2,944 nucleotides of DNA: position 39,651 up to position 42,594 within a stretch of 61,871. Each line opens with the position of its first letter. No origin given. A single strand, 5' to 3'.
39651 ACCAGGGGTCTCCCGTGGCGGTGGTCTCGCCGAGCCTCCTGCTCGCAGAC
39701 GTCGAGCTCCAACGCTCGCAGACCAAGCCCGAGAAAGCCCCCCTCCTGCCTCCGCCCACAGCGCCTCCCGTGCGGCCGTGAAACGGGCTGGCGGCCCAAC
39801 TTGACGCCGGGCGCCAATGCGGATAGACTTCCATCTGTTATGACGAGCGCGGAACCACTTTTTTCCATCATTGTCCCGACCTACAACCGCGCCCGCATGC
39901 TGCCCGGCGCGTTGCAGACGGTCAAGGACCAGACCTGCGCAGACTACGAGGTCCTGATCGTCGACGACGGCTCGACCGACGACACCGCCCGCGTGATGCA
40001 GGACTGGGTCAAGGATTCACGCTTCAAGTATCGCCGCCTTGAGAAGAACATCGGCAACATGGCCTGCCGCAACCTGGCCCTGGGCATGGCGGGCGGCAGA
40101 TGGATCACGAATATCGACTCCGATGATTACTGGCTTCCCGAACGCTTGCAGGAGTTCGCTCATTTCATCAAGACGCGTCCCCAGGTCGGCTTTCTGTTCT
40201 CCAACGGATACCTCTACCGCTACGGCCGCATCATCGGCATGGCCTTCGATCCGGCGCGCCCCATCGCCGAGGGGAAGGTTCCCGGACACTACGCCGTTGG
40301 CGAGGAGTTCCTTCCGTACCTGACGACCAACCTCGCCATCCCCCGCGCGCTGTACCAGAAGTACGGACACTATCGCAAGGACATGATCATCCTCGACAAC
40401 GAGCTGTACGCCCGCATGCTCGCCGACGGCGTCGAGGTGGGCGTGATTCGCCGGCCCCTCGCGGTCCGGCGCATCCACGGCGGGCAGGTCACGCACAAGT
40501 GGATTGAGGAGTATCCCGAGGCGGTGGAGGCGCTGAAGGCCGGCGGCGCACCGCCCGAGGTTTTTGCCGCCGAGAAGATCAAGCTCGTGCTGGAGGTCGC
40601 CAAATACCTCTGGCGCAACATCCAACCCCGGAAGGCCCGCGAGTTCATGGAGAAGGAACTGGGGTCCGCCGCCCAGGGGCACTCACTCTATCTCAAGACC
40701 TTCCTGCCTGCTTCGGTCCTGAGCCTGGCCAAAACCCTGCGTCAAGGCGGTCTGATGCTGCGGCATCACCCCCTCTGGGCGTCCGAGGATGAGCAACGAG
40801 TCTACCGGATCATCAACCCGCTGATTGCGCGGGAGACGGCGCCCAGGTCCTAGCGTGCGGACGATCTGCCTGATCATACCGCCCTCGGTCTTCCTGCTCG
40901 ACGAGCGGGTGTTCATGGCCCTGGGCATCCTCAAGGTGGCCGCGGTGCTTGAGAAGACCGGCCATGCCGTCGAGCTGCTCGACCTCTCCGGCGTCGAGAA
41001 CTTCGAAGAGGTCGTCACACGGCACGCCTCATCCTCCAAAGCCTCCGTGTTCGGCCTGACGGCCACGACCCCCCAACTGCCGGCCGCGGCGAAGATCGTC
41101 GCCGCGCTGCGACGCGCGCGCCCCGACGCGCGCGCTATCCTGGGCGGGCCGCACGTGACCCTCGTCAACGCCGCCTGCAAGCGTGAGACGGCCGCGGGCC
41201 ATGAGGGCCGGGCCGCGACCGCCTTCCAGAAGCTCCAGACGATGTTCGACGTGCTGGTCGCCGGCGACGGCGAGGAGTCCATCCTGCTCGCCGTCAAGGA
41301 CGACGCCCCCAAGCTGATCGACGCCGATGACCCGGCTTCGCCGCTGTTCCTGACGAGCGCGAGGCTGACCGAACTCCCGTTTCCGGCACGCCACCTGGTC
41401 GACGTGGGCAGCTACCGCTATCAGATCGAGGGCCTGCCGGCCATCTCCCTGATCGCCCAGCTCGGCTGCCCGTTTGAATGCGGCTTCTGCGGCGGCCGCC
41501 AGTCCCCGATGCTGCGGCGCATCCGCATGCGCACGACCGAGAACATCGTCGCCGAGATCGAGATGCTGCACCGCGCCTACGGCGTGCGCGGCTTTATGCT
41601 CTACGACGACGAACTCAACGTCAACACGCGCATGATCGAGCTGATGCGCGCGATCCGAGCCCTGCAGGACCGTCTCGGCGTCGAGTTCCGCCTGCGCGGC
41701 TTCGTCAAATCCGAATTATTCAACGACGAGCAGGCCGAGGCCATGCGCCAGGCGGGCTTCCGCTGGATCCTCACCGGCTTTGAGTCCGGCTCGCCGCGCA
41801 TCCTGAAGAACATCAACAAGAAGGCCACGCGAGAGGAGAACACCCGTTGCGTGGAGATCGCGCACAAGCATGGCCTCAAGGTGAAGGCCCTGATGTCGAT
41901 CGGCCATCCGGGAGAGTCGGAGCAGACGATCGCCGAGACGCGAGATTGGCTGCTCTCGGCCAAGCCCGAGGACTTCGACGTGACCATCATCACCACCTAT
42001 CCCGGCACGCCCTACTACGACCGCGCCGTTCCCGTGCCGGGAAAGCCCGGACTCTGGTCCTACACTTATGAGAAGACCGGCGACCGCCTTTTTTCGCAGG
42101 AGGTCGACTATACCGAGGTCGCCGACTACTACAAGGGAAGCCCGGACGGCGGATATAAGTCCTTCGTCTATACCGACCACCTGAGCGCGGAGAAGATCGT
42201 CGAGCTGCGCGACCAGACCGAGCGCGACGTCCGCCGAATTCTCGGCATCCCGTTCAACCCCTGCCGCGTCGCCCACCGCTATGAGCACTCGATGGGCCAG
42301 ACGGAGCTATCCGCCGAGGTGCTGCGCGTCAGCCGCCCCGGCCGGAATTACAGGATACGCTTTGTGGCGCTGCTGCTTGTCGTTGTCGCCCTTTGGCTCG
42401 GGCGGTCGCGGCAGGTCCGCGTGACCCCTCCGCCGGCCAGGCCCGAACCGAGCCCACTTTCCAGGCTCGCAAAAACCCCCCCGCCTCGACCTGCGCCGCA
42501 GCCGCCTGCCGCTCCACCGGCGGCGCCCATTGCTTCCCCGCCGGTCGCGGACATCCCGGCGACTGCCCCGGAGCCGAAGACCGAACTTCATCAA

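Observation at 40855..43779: B12-type radical SAM enzyme tethered by a TM helix and Pro-rich linker to an extracytoplasmic Ig-like repeat array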

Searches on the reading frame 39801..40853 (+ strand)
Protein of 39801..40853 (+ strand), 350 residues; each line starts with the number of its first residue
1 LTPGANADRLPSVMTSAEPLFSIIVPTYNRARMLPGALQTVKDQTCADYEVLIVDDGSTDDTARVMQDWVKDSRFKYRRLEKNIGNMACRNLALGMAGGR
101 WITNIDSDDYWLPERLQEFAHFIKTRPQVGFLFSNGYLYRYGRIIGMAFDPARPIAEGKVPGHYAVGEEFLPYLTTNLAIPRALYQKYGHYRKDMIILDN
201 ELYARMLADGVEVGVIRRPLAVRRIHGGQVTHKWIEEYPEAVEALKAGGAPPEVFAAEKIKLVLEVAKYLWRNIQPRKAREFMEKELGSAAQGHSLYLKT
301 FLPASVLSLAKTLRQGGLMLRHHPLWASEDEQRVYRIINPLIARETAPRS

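Call 4: search_protein_families(library=pfam, proteins=[window:39801-40853:+], max_evalue=0.01)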
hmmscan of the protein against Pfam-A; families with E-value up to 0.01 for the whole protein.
window:39801-40853:+ (350 aa): 3 families
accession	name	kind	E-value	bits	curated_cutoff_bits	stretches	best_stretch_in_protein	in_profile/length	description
PF00535.33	Glycos_transf_2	-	2.3e-29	102.9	23.3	1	22-128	1-108/168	Glycosyl transferase family 2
PF10111.15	Glyco_tranf_2_2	-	2.2e-08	34.4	27.3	1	40-124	18-107/276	Glycosyltransferase like family 2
PF13641.12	Glyco_tranf_2_3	-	0.00022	21.7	27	1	21-132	3-119/230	Glycosyltransferase like family 2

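Call 5: search_protein_families(library=ncbifam, proteins=[window:39801-40853:+], max_evalue=0.01)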
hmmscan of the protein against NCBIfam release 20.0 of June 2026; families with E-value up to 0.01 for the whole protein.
window:39801-40853:+ (350 aa): 25 families
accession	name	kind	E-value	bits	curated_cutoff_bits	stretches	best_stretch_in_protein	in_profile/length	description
NF047683.1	TeichurnBiosyTuaG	equivalog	1.6e-25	90.2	400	1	14-135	1-122/252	teichuronic acid biosynthesis protein TuaG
NF007453.0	PRK10018.1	equivalog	2.6e-20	73.2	382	1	14-139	1-127/280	colanic acid biosynthesis glycosyltransferase WcaA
TIGR04017.1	WcaA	equivalog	8.2e-20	71.5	495.75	1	16-139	2-126/279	colanic acid biosynthesis glycosyltransferase WcaA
NF041875.1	EPS_EpsD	equivalog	9.7e-18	64.6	370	1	22-123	2-104/325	exopolysaccharide biosynthesis glycosyltransferase EpsD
NF007482.0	PRK10073.1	equivalog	9.9e-17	60.9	423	1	14-115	1-102/334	glycosyltransferase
NF050050.1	ProtGlycPglI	equivalog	4.6e-16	59.1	500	1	19-121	2-106/306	GalNAc(5)-diNAcBac-PP-undecaprenol beta-1,3-glucosyltransferase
NF038302.1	EPS_HpsE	equivalog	1.4e-14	53.8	300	1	21-131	3-119/307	hormogonium polysaccharide biosynthesis glycosyltransferase HpsE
TIGR03937.1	PgaC_IcaA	equivalog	2.7e-13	49.7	422.3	1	13-131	39-158/407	poly-beta-1,6-N-acetyl-D-glucosamine synthase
NF053739.1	GlytfEpsEBac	equivalog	3e-12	46.1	450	1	19-127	1-111/265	glycosyltransferase EpsE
TIGR03965.1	mycofact_glyco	equivalog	2.1e-11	43.4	280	1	18-119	73-179/467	mycofactocin biosynthesis glycosyltransferase MftF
TIGR04242.1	nodulat_NodC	equivalog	5e-11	42.2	550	1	14-123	43-156/395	chitooligosaccharide synthase NodC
TIGR04283.1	glyco_like_mftF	equivalog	9.4e-11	41.7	182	1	22-108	2-82/221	TIGR04283 family arsenosugar biosynthesis glycosyltransferase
NF038299.1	EPS_HpsN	equivalog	3.1e-10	39.5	425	1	20-131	2-114/317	hormogonium polysaccharide biosynthesis glycosyltransferase HpsN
TIGR03111.1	glyc2_xrt_Gpos1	hypoth_equivalog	1.8e-08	33.6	363.95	1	17-125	47-158/439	TIGR03111 family XrtG-associated glycosyltransferase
NF047588.1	GlcsyltransPgfSStrep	equivalog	2.4e-08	33.6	500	1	21-119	3-106/308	glycosyltransferase PgfS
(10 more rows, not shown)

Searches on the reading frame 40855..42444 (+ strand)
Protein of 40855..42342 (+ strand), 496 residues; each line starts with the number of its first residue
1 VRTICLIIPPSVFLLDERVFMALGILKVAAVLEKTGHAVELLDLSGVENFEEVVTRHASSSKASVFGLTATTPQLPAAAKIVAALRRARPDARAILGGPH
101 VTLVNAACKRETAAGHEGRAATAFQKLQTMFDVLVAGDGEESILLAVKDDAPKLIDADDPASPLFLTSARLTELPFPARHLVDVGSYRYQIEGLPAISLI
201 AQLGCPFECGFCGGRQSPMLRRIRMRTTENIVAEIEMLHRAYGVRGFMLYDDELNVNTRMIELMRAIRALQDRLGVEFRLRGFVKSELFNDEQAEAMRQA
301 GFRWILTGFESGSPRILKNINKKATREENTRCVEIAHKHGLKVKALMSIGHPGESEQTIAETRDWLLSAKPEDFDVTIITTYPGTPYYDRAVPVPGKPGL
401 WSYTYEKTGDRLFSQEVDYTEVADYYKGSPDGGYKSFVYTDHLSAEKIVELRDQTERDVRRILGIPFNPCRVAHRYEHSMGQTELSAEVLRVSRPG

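Call 37: search_solved_structures(query=window:40855-42342:+, max_evalue=0.001)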
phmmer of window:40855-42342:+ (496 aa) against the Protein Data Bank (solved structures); distinct sequences matched with E-value up to 0.001: 3.
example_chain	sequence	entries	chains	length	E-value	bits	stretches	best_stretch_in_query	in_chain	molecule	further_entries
6fd2_B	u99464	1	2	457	7.5e-17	64.7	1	169-392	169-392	Putative apramycin biosynthetic oxidoreductase 4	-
9ccb_A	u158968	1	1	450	4.3e-15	58.9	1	132-391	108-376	Radical SAM core domain-containing protein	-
6wte_A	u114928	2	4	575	4.2e-05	25.9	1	194-386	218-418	B12-binding domain-containing protein | Tryptophan-C2-methyltransferase containing B12-binding domain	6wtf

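Call 71: predict_structure(alignment_id=A4)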
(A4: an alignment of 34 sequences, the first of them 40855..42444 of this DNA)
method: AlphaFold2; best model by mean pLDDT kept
length: 530 residues; sequences in the alignment: 34
mean_pLDDT: 86.6   pTM: 0.85
mean pLDDT of the five models: 86.6, 86.3, 86.2, 86.0, 85.2
residues with pLDDT >= 90: 348; 70-90: 102; 50-70: 47; < 50: 33
segments of 3 or more residues with pLDDT < 50: 15-17, 469-474, 477-482, 497-500, 518-530
pLDDT, mean of each block of 10 residues (from residue 1): 91 58 82 94 87 94 94 90 97 95 93 90 95 96 96 96 94 92 83 88 86 76 93 96 91 82 98 97 94 98 94 96 95 98 95 97 98 91 87 94 94 92 66 81 96 94 76 45 64 65 57 56 41
secondary structure, 60 per line:
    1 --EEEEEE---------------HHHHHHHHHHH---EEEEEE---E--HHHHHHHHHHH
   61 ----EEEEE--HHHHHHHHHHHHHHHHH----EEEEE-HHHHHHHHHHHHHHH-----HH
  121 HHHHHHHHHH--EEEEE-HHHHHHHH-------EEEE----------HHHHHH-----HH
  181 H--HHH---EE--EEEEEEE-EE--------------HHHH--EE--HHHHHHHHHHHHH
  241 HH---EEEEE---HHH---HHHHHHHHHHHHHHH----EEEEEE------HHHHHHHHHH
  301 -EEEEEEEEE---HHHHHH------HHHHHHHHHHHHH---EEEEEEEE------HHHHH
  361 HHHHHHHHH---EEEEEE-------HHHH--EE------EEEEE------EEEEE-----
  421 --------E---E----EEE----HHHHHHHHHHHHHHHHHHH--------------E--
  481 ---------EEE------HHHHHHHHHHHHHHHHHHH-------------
elements in order: E3-8 H24-34 E38-43 H50-60 E65-69 H72-88 E93-97 H99-113 H119-130 E133-137 H139-146 E154-157 H168-173 E194-200 H218-221 H228-242 E246-250 H260-274 E279-284 H291-300 E302-310 H314-319 H326-338 E342-349 H356-369 E373-378 H386-389 E400-404 E411-415 E438-440 H445-463 E490-492 H499-517

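Call 73: fold_search(model_id=the predicted structure, library=pdb)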
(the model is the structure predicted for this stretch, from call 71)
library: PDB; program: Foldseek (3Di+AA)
matches with E <= 10: 1807; with E <= 0.001: 159
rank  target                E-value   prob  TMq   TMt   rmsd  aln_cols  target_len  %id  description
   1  6wtf_A                1.7e-21  1.00  0.56  0.55   6.0       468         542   19  Structure of radical S-adenosylmethionine methyltransferase, TsrM, from Kitasatospora setae with tryptophan substrate  (released 2020-12-23)
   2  6wte_B                2.5e-21  1.00  0.54  0.54   6.5       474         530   19  Structure of radical S-adenosylmethionine methyltransferase, TsrM, from Kitasatospora setae with cobalamin and [4Fe-4S (released 2020-12-23)
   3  6wte_A                3.6e-21  1.00  0.58  0.54   7.7       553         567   18  Structure of radical S-adenosylmethionine methyltransferase, TsrM, from Kitasatospora setae with cobalamin and [4Fe-4S (released 2020-12-23)
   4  6fd2_B                9.6e-21  1.00  0.63  0.72   6.1       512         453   20  Radical SAM 1,2-diol dehydratase AprD4 in complex with its substrate paromamine (released 2018-01-17)
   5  6fd2_A                2.4e-20  1.00  0.60  0.70   8.4       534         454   20  Radical SAM 1,2-diol dehydratase AprD4 in complex with its substrate paromamine (released 2018-01-17)
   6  6wtf_B                2.7e-20  1.00  0.58  0.57   9.0       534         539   18  Structure of radical S-adenosylmethionine methyltransferase, TsrM, from Kitasatospora setae with tryptophan substrate  (released 2020-12-23)
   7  9ccb                  1.2e-19  1.00  0.50  0.62  10.5       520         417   18  X-ray crystal structure of methyl-coenzyme M reductase glutamine methylase (MgmA) from Methanothermobacter marburgensis  (released 2025-01-01)
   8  9a6d_A                9.4e-17  1.00  0.51  0.59  13.9       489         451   16  Integrative model of MTAB-YVFG by crosslinking MS and deep learning (released 2024-09-18)
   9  7mjz                  2.6e-15  1.00  0.49  0.57  13.6       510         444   14  The structure of MiaB with pentasulfide bridge (released 2021-09-15)
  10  7mjx_A                1.7e-14  1.00  0.47  0.56  13.2       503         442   14  MiaB in the complex with 5'-deoxyadenosine, methionine and RNA (released 2021-09-15)
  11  7mjy_A                3.1e-14  1.00  0.50  0.58   5.2       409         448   16  MiaB in the complex with s-adenosyl-L-homocysteine and RNA (released 2021-09-15)
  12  7mjw_A                3.1e-14  1.00  0.50  0.60  13.2       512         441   14  Methylated MiaB in the complex with 5'-deoxyadenosine, methionine and RNA (released 2021-09-15)
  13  7kdx_B                5.6e-14  1.00  0.56  0.46   8.5       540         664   15  Crystal structure of Streptomyces tokunonesis TokK with hydroxycobalamin, 5'-deoxyadenosine, and methionine (released 2022-01-12)
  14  7kdy_A                6.7e-14  1.00  0.56  0.46   8.7       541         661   15  Crystal structure of Streptomyces tokunonesis TokK with hydroxycobalamin, 5'-deoxyadenosine, methionine, and (2R)-pant (released 2022-01-12)
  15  7kdy_B                7.1e-14  1.00  0.56  0.45   8.9       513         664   16  Crystal structure of Streptomyces tokunonesis TokK with hydroxycobalamin, 5'-deoxyadenosine, methionine, and (2R)-pant (released 2022-01-12)
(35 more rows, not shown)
